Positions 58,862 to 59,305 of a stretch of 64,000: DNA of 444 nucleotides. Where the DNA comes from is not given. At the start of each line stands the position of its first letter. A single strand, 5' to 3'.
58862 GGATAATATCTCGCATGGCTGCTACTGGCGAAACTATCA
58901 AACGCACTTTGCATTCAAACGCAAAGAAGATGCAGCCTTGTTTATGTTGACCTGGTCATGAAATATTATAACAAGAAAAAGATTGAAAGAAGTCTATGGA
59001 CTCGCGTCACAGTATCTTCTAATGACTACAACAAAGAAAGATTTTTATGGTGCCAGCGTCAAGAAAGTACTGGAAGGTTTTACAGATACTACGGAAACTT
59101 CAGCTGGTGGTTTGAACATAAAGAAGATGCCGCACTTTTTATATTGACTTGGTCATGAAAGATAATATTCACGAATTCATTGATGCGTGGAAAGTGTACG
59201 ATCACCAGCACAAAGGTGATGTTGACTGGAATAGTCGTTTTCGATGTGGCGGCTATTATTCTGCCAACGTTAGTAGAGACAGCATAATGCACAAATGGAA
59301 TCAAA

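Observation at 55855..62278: Tandem, translationally coupled array of about 18 paralogous small genes ending in ..............-stop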

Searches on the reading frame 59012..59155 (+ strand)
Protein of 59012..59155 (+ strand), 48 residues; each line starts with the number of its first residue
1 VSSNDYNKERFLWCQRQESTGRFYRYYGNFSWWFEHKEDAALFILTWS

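Call 59: search_protein_representatives(alignment_id=A3)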
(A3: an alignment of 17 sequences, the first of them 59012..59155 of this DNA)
Query: 17 sequences, 51 profile positions. Proteins with E-value up to 0.001 (for the whole library): 1732; up to 1e-10: 2; up to 1e-30: 0. The best 150 are listed.
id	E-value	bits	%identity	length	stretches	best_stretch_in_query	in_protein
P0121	5.7e-12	61.6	-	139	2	8-50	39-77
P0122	4.1e-11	58.9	-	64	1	2-51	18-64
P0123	1.2e-10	57.4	-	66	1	1-51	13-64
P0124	6.4e-10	55.0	-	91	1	9-51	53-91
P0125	1.7e-09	53.7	-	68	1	7-50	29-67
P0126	2.7e-09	53.0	-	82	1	3-51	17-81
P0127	3.5e-09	52.7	-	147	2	12-51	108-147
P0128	3.6e-09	52.6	-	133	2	5-51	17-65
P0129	3.8e-09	52.6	-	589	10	2-21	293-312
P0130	3.9e-09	52.5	-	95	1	2-51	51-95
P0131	5.3e-09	52.1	-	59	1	6-51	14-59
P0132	1.0e-08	51.2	-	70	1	1-51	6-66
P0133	1.0e-08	51.2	-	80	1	5-51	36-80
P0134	1.1e-08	51.1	-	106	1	5-51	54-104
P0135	1.4e-08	50.8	-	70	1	2-51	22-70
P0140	2.6e-08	49.9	-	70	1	4-51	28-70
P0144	3.4e-08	49.5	-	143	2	8-51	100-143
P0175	3.1e-07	46.4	-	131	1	5-50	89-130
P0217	1.1e-06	44.6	-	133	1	3-51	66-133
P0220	1.2e-06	44.5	-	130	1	7-50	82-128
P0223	1.4e-06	44.4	-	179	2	9-49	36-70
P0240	1.8e-06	44.0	-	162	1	7-51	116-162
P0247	1.9e-06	43.9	-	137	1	6-51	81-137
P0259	2.3e-06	43.7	-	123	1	5-50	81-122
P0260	2.3e-06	43.6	-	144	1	3-51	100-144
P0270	2.7e-06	43.4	-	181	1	8-50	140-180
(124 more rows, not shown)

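Call 65: find_encoding_contigs(protein=P0123, flank=10000, max_places=3)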
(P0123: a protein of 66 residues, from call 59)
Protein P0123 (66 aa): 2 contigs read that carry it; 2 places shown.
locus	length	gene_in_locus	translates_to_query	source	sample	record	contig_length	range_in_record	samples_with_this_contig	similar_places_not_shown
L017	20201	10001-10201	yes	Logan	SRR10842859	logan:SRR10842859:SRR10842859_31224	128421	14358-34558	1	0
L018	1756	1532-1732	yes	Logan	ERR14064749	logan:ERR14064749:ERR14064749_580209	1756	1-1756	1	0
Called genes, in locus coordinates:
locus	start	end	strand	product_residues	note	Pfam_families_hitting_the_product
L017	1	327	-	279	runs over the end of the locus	-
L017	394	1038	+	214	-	-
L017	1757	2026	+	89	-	-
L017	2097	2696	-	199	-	PF06508:QueC (weak)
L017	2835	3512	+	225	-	-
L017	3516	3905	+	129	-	PF01981:PTH2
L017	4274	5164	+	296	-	-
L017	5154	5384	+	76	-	-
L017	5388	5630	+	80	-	-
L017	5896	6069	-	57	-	-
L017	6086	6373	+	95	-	PF01844:HNH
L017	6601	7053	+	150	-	PF02870:Methyltransf_1N (weak), PF01035:DNA_binding_1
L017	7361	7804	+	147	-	-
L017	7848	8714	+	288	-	-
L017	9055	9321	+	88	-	-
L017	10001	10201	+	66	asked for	-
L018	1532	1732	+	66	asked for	-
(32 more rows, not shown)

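Call 74: find_encoding_contigs(protein=P0131, flank=10000, max_places=2)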
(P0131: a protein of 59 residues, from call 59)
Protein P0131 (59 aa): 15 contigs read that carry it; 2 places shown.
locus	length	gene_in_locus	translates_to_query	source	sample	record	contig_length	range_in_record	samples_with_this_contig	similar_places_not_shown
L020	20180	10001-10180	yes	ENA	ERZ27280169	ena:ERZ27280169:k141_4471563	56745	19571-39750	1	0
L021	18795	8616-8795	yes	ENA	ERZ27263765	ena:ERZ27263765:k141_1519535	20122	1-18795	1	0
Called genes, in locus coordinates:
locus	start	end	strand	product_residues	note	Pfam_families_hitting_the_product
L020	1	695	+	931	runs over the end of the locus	-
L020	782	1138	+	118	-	-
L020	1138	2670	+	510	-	-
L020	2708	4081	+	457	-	-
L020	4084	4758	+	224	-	-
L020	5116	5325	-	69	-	-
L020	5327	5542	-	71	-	-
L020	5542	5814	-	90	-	-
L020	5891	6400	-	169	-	-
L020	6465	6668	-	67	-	-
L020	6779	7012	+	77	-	-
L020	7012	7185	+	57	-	-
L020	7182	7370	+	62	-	-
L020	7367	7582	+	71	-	-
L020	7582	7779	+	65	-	-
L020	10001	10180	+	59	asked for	-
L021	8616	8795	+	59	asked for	-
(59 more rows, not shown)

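Call 75: find_encoding_contigs(protein=P0140, flank=10000, max_places=2)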
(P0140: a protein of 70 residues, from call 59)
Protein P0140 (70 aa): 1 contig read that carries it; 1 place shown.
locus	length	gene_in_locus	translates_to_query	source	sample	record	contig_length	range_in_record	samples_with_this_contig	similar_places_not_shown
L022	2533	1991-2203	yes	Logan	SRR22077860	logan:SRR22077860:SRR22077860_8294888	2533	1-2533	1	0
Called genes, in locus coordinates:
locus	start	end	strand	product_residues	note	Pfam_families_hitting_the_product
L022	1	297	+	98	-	?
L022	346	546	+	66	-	-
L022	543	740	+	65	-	-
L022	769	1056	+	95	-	-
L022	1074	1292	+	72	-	-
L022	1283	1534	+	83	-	-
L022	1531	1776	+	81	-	-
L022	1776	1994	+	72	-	-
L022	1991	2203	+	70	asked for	-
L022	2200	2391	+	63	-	-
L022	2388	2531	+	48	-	?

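Call 76: find_encoding_contigs(protein=P0126, flank=10000, max_places=2)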
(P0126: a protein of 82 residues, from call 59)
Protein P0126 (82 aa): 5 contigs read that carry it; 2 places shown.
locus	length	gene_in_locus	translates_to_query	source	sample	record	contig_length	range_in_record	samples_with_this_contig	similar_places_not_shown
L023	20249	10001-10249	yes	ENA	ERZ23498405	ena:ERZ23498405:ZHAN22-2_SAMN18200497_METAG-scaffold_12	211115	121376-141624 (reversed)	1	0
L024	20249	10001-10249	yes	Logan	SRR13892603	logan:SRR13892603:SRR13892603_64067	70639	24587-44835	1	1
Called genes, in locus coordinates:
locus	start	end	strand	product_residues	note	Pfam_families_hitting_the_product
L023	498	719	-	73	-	PF13223:DUF4031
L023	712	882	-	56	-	-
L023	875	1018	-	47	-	-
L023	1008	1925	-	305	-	-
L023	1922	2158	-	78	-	-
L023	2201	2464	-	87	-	-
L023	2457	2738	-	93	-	-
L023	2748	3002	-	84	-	-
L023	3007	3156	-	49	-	-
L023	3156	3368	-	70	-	PF26761:Acb5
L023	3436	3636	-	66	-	-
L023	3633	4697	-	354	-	-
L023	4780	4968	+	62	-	-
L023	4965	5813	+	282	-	-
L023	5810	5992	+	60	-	-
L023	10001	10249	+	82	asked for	-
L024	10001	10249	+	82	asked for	-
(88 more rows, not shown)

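Call 103: search_protein_families(library=pfam, max_evalue=0.01, proteins=[P0144, P0175, P0217, P0220, P0223, P0240, P0247, P0259, P0260, P0270])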
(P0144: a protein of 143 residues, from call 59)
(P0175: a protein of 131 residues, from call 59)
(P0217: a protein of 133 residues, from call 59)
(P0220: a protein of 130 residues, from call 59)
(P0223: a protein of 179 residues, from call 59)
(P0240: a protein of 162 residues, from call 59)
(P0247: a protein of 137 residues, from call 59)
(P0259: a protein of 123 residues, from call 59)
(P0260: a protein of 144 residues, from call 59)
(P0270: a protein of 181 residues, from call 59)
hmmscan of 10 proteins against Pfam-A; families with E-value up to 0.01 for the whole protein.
P0144 (143 aa): 0 families

P0175 (131 aa): 0 families

P0217 (133 aa): 0 families

P0220 (130 aa): 1 family
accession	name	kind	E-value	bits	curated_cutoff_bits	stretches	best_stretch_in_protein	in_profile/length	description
PF07068.17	Gp23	-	6.6e-10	39.4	24.4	1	14-63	4-53/376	Major capsid protein Gp23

P0223 (179 aa): 0 families

P0240 (162 aa): 0 families

P0247 (137 aa): 0 families

P0259 (123 aa): 0 families

P0260 (144 aa): 0 families

P0270 (181 aa): 0 families
